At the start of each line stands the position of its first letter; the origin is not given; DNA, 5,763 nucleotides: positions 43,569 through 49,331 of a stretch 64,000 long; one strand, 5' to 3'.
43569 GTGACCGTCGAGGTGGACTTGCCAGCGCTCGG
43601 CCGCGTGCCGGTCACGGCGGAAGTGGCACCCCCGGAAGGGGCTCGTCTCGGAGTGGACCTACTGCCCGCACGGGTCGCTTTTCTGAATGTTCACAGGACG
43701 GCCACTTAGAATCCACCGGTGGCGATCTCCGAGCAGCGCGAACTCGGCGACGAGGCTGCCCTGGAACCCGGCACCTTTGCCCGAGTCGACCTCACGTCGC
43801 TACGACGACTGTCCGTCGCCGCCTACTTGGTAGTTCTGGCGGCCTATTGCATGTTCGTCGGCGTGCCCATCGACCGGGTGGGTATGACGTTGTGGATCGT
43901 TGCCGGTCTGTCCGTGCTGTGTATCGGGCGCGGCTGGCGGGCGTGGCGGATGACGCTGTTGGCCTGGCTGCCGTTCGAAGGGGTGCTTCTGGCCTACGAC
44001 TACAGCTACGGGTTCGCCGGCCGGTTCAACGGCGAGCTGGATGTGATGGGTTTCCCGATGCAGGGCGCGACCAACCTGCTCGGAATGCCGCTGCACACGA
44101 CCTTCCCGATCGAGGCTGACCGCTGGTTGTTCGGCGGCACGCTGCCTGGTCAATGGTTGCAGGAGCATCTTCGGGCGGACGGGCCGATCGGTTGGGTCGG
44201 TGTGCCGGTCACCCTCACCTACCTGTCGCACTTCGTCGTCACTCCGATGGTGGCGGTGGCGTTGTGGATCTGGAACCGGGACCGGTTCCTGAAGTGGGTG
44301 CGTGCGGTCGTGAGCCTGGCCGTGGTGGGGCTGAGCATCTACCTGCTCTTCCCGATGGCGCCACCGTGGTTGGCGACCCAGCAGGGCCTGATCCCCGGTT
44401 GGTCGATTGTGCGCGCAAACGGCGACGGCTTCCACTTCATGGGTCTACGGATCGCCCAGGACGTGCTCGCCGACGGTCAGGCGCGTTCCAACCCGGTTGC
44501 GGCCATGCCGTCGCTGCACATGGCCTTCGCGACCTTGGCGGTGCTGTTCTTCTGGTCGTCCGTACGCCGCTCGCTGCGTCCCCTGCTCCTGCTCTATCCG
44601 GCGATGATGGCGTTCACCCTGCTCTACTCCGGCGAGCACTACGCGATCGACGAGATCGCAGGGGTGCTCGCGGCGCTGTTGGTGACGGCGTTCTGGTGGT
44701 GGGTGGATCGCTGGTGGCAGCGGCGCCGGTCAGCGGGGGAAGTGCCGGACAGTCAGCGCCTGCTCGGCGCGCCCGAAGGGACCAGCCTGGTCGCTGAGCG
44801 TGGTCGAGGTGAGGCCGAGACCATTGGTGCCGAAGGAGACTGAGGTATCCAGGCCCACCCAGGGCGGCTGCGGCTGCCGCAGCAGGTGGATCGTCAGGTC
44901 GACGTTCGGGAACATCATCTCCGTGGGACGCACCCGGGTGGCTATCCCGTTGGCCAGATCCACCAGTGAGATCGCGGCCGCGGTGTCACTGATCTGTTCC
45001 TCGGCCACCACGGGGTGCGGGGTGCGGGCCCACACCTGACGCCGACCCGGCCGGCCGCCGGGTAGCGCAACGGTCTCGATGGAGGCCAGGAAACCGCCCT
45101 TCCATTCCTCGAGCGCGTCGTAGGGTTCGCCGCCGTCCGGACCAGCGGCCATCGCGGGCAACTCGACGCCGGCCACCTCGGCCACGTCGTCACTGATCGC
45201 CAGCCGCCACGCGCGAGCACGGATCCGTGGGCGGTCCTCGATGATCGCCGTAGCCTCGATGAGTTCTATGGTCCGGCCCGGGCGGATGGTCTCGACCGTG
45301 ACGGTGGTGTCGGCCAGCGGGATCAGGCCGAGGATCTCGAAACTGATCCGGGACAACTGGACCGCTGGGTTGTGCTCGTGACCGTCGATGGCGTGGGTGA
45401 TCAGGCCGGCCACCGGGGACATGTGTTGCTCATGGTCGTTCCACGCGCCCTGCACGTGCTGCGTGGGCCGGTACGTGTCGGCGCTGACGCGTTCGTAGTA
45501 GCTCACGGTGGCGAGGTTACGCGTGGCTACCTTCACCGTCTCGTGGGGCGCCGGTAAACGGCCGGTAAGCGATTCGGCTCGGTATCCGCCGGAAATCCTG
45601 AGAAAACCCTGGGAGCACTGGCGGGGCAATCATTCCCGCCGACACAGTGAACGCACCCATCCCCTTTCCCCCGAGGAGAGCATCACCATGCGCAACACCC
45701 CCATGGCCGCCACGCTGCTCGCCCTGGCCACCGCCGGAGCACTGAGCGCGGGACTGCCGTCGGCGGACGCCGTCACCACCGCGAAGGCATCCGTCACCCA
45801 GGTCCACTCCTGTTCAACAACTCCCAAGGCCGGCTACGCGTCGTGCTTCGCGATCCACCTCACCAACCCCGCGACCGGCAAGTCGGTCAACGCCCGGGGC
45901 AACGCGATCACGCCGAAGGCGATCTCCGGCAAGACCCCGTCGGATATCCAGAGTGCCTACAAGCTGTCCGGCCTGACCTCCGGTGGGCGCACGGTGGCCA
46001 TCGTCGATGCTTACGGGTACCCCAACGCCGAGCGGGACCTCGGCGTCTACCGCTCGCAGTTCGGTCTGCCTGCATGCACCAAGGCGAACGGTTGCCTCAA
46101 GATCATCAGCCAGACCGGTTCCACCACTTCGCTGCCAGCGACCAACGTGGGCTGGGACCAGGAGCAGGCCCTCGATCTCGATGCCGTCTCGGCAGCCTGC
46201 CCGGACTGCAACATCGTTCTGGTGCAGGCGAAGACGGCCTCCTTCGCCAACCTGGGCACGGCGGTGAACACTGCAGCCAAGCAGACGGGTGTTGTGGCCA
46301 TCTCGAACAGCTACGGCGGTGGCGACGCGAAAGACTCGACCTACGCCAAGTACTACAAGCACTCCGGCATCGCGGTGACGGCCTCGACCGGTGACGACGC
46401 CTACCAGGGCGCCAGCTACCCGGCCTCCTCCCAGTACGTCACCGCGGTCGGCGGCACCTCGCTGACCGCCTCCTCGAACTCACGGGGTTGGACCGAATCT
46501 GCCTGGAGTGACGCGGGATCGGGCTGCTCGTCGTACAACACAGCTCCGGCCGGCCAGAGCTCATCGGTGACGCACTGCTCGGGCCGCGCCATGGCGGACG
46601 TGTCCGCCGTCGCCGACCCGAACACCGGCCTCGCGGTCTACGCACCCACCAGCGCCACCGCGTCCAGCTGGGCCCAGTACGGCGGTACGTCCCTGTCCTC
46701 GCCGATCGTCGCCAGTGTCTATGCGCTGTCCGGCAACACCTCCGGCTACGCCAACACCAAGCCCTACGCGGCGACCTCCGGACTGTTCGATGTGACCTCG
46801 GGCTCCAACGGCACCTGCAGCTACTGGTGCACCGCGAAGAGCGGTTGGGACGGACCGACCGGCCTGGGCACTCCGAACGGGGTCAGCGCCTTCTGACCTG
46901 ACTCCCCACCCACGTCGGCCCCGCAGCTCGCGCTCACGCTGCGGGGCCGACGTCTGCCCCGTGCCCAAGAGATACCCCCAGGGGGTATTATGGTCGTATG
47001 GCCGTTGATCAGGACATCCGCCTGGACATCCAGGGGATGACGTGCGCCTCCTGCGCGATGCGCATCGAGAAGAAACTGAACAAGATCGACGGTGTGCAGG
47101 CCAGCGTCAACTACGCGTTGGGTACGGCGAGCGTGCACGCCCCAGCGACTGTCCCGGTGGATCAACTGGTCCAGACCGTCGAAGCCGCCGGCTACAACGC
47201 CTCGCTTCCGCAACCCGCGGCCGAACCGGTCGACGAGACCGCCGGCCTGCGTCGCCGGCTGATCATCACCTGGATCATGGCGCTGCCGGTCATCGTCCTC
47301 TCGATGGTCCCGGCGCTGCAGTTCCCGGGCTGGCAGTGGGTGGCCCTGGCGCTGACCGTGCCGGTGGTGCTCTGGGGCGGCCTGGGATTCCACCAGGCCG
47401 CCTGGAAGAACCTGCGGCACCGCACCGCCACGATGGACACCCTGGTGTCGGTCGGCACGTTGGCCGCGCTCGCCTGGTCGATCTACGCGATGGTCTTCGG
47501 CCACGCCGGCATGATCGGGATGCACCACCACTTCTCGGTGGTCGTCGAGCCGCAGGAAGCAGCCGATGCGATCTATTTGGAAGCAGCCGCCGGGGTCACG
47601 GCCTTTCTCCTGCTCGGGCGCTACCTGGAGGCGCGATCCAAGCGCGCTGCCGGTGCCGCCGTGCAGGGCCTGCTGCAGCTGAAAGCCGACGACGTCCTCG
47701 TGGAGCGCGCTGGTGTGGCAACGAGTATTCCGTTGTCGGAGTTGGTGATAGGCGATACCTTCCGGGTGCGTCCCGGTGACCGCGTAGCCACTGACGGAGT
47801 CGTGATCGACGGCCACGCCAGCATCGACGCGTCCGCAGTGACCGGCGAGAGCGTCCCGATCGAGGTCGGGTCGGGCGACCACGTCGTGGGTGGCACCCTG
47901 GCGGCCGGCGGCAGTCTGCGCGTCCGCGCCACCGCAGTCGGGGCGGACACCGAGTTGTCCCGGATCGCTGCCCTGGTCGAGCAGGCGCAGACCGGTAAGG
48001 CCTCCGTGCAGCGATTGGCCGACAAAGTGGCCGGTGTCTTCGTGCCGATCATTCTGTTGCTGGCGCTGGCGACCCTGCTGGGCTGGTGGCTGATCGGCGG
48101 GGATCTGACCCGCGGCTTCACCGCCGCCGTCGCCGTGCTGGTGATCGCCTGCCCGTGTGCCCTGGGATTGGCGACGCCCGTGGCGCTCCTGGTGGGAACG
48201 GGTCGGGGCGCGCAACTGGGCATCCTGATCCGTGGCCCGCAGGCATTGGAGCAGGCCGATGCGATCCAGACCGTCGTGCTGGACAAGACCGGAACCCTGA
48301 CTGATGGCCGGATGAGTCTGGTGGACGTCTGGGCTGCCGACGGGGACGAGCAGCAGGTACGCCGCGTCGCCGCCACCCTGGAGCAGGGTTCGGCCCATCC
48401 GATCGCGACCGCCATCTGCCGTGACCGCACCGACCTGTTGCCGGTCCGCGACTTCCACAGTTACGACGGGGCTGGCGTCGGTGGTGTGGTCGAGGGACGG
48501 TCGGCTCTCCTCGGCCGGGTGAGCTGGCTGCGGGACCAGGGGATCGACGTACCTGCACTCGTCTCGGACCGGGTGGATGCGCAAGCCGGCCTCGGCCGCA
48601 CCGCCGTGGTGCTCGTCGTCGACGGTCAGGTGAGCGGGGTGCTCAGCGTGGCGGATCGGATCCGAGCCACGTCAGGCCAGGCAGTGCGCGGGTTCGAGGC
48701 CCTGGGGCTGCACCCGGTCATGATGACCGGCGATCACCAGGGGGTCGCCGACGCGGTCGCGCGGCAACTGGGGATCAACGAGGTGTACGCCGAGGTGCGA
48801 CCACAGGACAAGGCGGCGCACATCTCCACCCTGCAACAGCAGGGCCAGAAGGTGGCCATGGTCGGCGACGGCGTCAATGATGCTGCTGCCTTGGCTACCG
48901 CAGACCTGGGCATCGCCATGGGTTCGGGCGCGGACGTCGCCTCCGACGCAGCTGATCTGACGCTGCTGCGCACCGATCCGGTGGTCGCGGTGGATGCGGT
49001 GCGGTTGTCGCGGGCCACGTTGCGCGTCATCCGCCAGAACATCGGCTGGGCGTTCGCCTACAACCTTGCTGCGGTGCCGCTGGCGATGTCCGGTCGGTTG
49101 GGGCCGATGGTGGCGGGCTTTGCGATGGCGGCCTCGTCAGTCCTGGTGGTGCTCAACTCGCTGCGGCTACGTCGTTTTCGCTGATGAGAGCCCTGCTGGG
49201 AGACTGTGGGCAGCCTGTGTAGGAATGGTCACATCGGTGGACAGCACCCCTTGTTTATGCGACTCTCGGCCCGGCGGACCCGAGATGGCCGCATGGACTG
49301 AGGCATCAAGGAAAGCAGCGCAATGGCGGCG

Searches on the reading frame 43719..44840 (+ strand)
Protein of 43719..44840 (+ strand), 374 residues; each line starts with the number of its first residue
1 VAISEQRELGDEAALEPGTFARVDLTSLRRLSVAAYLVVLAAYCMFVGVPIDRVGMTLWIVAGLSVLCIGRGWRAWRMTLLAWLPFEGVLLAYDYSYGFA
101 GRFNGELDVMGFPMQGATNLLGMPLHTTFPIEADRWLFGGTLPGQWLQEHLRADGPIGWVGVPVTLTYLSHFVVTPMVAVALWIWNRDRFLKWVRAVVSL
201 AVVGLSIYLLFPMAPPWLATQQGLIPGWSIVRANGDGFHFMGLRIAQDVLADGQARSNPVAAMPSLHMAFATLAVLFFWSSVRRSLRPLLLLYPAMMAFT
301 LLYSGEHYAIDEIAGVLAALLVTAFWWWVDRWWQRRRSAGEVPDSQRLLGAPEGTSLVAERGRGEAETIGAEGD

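Call 9: search_protein_families(library=pfam, proteins=[window:43719-44840:+], max_evalue=0.01)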
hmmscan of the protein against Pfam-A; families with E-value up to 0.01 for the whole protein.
window:43719-44840:+ (374 aa): 3 families
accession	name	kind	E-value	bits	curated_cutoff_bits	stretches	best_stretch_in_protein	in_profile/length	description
PF14378.12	PAP2_3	-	1.5e-29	103.6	27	1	133-323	6-188/190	PAP2 superfamily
PF01569.27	PAP2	-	3.4e-09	37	27.2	1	261-332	49-127/130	PAP2 superfamily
PF14360.12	PAP2_C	-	3.4e-06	28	27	1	265-328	8-70/74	PAP2 superfamily C-terminal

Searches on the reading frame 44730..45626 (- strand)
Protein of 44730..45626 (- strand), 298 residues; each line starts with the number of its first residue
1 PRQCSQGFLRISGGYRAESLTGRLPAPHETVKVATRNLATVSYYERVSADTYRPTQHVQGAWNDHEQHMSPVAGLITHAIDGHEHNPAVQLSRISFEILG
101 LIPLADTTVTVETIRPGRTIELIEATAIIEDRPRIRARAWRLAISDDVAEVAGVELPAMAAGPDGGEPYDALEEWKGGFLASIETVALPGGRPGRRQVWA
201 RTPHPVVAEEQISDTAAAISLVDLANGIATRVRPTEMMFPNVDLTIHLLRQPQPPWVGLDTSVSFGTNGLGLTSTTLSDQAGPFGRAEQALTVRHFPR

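Call 9: search_protein_families(library=pfam, proteins=[window:44730-45626:-], max_evalue=0.01)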
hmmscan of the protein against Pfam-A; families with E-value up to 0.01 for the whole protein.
window:44730-45626:- (298 aa): 2 families
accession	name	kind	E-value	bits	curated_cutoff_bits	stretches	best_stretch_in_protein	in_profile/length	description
PF20789.3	4HBT_3C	-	9.7e-19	68.4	24.1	1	163-293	1-140/140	Acyl-CoA thioesterase C-terminal domain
PF13622.12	4HBT_3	-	8e-12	45.7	24.3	1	60-141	3-82/83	Acyl-CoA thioesterase N-terminal domain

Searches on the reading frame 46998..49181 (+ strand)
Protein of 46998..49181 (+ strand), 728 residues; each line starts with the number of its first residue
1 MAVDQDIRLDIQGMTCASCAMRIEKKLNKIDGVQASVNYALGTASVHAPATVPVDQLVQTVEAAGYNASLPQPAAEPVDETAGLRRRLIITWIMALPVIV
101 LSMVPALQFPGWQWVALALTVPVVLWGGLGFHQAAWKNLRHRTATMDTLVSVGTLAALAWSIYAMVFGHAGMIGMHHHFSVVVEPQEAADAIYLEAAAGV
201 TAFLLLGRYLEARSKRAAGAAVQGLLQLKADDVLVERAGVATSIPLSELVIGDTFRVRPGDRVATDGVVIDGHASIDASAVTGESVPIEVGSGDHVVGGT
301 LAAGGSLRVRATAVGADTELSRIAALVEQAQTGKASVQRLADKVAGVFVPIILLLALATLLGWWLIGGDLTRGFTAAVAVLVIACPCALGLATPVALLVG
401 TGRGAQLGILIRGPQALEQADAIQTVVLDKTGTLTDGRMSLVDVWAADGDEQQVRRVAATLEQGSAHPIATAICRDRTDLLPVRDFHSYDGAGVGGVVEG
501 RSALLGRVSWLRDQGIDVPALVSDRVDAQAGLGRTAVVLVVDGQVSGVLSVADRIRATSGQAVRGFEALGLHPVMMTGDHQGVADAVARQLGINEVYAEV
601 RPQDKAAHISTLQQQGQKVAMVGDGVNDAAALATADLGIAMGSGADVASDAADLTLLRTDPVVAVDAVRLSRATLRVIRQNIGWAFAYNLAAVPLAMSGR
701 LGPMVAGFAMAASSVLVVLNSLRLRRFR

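Call 9: search_protein_families(library=pfam, proteins=[window:46998-49181:+], max_evalue=0.01)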
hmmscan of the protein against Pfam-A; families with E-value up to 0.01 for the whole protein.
window:46998-49181:+ (728 aa): 4 families
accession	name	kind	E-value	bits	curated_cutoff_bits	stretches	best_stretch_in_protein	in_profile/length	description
PF00122.25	E1-E2_ATPase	-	2.8e-56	190.3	28.1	1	228-406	2-180/181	E1-E2 ATPase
PF00702.32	Hydrolase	-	6e-30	105.5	26.4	1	423-636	1-191/191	haloacid dehalogenase-like hydrolase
PF00403.32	HMA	-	5.3e-13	49.6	24.8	1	9-66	2-61/62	Heavy-metal-associated domain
PF08282.18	Hydrolase_3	-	0.00016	21.9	20.9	1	611-656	198-243/255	haloacid dehalogenase-like hydrolase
